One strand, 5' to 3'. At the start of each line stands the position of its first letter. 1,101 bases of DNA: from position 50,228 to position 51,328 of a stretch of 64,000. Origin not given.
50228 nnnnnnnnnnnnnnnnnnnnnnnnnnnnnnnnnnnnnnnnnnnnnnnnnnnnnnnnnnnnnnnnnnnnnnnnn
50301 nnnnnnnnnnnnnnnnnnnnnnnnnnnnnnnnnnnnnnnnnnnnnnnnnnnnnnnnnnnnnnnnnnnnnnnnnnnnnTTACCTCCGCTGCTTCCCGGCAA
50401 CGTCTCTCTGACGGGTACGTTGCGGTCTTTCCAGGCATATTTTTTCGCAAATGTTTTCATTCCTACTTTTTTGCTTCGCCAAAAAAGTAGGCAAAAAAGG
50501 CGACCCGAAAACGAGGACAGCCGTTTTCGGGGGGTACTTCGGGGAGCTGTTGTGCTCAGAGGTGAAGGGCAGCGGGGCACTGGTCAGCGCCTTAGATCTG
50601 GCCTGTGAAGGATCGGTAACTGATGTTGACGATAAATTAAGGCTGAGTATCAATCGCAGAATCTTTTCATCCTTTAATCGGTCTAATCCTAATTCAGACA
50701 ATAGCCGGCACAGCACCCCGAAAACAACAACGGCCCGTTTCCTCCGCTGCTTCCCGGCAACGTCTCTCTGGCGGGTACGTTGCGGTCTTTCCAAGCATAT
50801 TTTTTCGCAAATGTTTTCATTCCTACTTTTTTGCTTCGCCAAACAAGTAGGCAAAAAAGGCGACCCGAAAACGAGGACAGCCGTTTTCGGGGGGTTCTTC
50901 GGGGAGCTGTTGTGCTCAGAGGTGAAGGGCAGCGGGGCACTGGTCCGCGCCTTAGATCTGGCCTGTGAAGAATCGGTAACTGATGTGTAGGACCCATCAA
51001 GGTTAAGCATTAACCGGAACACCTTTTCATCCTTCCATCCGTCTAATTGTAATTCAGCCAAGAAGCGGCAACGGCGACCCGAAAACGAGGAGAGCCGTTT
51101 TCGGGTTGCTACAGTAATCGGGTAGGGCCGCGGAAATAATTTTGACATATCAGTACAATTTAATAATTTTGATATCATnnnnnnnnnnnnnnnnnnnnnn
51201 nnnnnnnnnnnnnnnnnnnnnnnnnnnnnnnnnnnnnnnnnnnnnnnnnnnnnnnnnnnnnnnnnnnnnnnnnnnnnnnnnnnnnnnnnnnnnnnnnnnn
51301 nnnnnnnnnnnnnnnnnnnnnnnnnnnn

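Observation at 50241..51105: Modular three-hairpin tandem repeat array (140+360+360 bp) in the largest non-coding gap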

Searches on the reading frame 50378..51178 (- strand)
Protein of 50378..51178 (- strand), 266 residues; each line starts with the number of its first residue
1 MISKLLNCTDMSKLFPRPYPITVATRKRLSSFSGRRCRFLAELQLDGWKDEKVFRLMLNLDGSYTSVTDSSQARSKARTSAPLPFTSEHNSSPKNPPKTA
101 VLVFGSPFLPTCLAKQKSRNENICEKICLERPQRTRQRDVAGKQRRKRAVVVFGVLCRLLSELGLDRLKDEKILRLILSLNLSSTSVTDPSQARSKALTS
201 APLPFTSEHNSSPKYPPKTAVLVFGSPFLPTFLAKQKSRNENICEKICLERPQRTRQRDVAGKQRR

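Call 22: find_homologous_proteins(query=window:50378-51178:-, max_evalue=0.001)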
Query window:50378-51178:- (266 aa): 2 proteins with E <= 0.001 among 384 candidates.
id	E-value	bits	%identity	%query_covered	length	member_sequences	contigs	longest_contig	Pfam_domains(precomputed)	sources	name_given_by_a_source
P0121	3.0e-163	559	100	96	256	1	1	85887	-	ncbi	-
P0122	9.7e-5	40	69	14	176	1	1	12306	-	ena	-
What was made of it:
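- One was called as a gene in a public record (P0121, call 22).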

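Call 23: find_encoding_contigs(protein=P0121, flank=10000, max_places=4)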
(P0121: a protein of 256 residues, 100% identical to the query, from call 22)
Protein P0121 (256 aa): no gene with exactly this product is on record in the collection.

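Call 24: find_encoding_contigs(protein=P0122, flank=10000, max_places=4)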
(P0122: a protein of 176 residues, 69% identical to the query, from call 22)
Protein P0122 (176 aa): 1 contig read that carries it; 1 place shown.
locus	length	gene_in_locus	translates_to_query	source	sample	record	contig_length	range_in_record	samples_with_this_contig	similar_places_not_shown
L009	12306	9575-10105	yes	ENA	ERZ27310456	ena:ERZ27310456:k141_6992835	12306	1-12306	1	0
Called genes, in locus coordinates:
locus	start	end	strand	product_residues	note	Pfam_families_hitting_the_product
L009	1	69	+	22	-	?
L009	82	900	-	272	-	PF03309:Pan_kinase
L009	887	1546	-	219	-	PF02190:LON_substr_bdg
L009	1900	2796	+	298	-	PF00535:Glycos_transf_2 (faint)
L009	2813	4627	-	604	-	PF00664:ABC_membrane, PF00005:ABC_tran, PF02463:SMC_N (faint)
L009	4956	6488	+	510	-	PF06762:LMF1, PF25179:LMF1_C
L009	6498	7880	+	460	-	PF00691:OmpA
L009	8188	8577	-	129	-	-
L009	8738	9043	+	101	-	-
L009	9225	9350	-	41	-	-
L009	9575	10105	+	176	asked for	-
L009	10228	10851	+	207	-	-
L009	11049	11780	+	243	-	-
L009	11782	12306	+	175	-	?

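Call 38: list_cluster_members(proteins=[P0121, P0122, P0001, window:51206-52084:+])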
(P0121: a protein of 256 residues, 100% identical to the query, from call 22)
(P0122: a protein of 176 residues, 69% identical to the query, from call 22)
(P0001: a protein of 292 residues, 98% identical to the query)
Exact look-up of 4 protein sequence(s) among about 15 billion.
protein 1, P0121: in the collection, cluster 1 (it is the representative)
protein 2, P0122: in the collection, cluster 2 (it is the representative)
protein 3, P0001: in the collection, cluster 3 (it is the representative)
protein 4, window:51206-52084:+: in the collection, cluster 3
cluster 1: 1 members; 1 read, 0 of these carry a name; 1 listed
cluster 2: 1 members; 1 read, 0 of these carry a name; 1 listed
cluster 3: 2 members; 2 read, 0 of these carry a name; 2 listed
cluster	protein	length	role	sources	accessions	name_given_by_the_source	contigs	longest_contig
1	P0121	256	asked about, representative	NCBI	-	-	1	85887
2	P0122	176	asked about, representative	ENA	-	-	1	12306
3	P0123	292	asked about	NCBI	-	-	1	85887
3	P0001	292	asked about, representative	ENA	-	-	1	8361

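Call 53: search_protein_representatives(protein=window:50378-51178:-)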
Query: 266 residues. Proteins with E-value up to 0.001 (for the whole library): 4; up to 1e-10: 2; up to 1e-30: 1. The best 4 are listed.
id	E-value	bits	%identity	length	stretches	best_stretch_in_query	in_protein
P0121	9.4e-164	559.3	100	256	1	11-266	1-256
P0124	2.6e-12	63.3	64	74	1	178-238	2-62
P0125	5.5e-10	55.7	61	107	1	189-242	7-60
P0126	2.7e-08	50.1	63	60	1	189-240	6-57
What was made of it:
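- Only five spurious ORFs of this family were found among 1.84 billion representative proteins (call 53). Amino-acid identity of the hits (61-64%) is below nucleotide identity (call 53). The only homologues are other spurious ORFs lying on copies of the element (calls 22, 53).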

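Call 55: find_encoding_contigs(protein=P0125, flank=10000, max_places=6)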
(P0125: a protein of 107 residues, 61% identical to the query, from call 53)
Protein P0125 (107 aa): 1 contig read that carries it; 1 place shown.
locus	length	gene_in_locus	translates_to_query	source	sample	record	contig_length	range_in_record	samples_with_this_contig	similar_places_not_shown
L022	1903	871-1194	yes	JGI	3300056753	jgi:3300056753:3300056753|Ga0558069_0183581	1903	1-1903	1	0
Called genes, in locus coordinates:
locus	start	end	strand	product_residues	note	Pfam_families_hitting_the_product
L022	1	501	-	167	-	?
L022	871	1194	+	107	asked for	-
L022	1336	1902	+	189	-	?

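Call 56: find_encoding_contigs(protein=P0124, flank=10000, max_places=6)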
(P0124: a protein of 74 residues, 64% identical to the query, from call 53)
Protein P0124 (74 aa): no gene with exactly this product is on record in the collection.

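Call 57: find_encoding_contigs(protein=P0126, flank=10000, max_places=6)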
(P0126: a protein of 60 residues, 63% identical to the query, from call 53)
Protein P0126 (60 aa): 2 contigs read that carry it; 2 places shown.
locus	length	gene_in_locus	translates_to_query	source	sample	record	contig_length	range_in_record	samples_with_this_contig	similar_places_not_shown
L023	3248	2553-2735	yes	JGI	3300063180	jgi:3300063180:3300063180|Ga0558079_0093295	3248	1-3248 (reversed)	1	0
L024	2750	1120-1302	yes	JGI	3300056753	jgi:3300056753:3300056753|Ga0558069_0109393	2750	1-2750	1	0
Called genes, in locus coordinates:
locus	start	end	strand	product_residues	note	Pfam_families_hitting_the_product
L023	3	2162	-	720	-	?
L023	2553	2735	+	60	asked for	-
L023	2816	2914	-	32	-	-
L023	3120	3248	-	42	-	?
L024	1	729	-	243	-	?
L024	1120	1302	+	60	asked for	-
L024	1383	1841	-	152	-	-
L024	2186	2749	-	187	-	?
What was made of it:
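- Tried and rejected: What did work: the 266-aa spurious ORF used as bait (calls 22, 53), followed by contig look-ups (calls 24, 55, 57).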

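Call 99: search_protein_families(library=pfam, proteins=[L009:9752-10105:+, L009:10228-10851:+, L009:11049-11780:+, L009:11782-12306:+, L009:8738-9043:+, L009:8188-8577:-, L022:1-501:-, L022:1336-1902:+, L024:1-729:-, L024:2186-2749:-], max_evalue=0.01)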
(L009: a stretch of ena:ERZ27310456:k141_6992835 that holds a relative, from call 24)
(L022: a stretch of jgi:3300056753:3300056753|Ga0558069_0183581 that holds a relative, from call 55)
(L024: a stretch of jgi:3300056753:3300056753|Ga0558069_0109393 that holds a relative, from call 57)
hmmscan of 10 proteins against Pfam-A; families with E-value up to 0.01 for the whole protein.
L009:9752-10105:+ (117 aa): 0 families

L009:10228-10851:+ (207 aa): 0 families

L009:11049-11780:+ (243 aa): 0 families

L009:11782-12306:+ (175 aa): 1 family
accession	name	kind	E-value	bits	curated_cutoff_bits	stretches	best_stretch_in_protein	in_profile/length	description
PF00817.25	IMS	-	7e-11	42.7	23.2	1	18-151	11-146/148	impB/mucB/samB family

L009:8738-9043:+ (101 aa): 0 families

L009:8188-8577:- (129 aa): 0 families

L022:1-501:- (167 aa): 1 family
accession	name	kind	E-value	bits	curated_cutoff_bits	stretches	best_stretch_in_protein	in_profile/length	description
PF04616.20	Glyco_hydro_43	-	3.4e-22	79.6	32.2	1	26-164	1-141/288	Glycosyl hydrolases family 43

L022:1336-1902:+ (189 aa): 1 family
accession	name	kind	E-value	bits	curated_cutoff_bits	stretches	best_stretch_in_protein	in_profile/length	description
PF08450.18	SGL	-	1.4e-14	54.8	26.3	1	59-186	1-112/246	SMP-30/Gluconolactonase/LRE-like region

L024:1-729:- (243 aa): 0 families

L024:2186-2749:- (187 aa): 1 family
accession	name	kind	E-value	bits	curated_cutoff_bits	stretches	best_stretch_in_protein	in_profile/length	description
PF05193.26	Peptidase_M16_C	-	4.5e-06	27.1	23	1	16-101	93-179/181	Peptidase M16 inactive domain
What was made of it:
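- They sit next to unrelated genes: GH43, gluconolactonase-like, M16 peptidase, and an IMS-family polymerase a few genes away (call 99). The neighbouring genes are functionally unrelated (call 99).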

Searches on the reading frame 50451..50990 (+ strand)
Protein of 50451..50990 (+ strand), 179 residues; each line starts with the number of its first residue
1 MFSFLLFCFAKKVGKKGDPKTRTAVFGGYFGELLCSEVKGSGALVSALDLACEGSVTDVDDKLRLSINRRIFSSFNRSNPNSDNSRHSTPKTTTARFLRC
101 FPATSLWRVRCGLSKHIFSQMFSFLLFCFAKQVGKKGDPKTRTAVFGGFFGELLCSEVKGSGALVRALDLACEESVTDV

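Call 78: list_cluster_members(proteins=[P0124, P0125, P0126, L024:1383-1841:-, L009:9225-9350:-, L023:2816-2914:-, window:50451-50990:+])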
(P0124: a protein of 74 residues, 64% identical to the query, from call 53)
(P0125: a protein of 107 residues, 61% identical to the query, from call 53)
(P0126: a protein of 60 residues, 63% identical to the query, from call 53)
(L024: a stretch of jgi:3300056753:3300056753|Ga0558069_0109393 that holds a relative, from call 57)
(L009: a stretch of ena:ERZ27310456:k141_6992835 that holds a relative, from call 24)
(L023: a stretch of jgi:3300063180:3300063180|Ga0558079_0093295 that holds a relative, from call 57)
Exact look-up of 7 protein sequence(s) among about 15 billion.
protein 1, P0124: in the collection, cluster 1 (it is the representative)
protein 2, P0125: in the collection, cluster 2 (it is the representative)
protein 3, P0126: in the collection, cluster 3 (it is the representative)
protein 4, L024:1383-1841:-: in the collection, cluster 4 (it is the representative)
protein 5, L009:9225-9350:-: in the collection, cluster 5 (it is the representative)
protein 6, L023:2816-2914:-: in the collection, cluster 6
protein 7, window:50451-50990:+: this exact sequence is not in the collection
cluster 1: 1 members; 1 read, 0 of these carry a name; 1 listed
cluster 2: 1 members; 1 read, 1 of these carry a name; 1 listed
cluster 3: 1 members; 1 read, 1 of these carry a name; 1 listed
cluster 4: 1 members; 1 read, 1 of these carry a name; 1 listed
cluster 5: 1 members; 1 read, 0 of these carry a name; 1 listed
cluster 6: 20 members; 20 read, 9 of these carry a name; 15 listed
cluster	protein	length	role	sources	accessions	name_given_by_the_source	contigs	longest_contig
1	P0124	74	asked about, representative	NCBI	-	-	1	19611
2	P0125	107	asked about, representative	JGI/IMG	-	hypothetical protein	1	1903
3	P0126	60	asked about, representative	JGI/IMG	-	hypothetical protein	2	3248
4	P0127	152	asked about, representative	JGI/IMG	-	hypothetical protein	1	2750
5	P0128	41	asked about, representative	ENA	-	-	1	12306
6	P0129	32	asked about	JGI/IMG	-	hypothetical protein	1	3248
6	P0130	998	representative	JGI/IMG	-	-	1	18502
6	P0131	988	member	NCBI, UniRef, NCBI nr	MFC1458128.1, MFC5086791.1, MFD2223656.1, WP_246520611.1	PAS domain S-box protein [Microvirga arabica] | PAS domain S-box protein n=1 Tax=Microvirga arabica TaxID=1128671 RepID=A0ABV6YA45_9HYPH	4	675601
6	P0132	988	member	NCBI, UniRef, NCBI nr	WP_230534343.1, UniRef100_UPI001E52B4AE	PAS domain S-box protein [Microvirga roseola] | PAS domain S-box protein n=1 Tax=Microvirga roseola TaxID=2883126 RepID=UPI001E52B4AE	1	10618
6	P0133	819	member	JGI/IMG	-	diguanylate cyclase (GGDEF)-like protein/PAS domain S-box-containing protein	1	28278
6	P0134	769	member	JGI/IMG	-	diguanylate cyclase (GGDEF)-like protein/PAS domain S-box-containing protein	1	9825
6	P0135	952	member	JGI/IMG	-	diguanylate cyclase (GGDEF)-like protein/PAS domain S-box-containing protein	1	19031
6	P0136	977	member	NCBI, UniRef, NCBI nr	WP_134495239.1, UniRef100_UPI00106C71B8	PAS domain S-box protein [Microvirga pakistanensis] | PAS domain S-box protein n=1 Tax=Microvirga pakistanensis TaxID=1682650 ...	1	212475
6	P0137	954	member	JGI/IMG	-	diguanylate cyclase (GGDEF)-like protein/PAS domain S-box-containing protein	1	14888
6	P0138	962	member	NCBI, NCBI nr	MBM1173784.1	PAS domain S-box protein [Microvirga arabica]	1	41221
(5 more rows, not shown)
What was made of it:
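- Independent assemblies from at least five sources carry related modules at other loci (calls 24, 38, 55, 57, 78).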
